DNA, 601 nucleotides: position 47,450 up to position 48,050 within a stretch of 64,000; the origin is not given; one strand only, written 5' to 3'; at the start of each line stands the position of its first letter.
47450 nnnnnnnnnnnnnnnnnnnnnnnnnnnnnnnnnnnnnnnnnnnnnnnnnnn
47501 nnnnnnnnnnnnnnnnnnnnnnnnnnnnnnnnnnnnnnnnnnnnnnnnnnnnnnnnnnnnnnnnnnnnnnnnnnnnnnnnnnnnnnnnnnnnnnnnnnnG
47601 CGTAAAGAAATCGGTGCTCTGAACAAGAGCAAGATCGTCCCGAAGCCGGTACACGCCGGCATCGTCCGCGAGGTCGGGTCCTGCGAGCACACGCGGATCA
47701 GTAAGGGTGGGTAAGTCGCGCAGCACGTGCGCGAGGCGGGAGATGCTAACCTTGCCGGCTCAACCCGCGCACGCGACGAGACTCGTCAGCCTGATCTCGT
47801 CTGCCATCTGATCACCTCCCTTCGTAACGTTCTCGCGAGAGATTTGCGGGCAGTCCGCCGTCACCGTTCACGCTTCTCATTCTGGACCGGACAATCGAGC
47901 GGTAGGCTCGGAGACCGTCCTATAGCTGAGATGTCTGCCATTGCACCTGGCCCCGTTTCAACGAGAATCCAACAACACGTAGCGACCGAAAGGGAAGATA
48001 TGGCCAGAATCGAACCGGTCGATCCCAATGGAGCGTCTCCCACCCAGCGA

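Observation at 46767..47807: selD is a selenoprotein gene: in-frame UGA (Sec) in the active-site loop truncated the ORF call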

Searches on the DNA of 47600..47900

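Call 25: search_rna_families(source=window, start=47600, end=47900, threshold=evalue, max_evalue=10, show_alignments=3)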
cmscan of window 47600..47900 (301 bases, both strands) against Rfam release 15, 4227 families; matches with E-value up to 10: 1.
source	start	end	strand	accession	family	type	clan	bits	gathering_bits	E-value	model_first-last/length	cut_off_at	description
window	47768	47804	+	RF00274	SNORD57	Gene; snRNA; snoRNA; CD-box;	CL00058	14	47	4.4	1-72/72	no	Small nucleolar RNA SNORD57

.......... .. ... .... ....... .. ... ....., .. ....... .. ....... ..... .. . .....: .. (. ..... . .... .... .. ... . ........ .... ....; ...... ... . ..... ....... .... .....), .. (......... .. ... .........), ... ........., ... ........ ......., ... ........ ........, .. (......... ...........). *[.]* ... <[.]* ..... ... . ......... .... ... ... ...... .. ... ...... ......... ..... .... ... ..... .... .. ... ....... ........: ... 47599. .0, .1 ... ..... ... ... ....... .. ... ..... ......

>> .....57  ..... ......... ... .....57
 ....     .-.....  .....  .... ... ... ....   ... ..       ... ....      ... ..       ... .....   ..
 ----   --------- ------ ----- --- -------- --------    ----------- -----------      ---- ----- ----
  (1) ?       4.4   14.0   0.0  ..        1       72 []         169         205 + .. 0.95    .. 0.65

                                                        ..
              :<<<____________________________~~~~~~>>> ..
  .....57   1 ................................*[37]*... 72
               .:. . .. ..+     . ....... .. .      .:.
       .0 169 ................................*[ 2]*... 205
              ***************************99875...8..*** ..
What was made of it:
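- On Rfam curated RNA families (any, including SECIS models): The only hit in 47600..47900 at E <= 10 is an irrelevant snoRNA match (call 25). bSECIS elements are short and heterogeneous, so this does not weigh against the SECIS reading.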
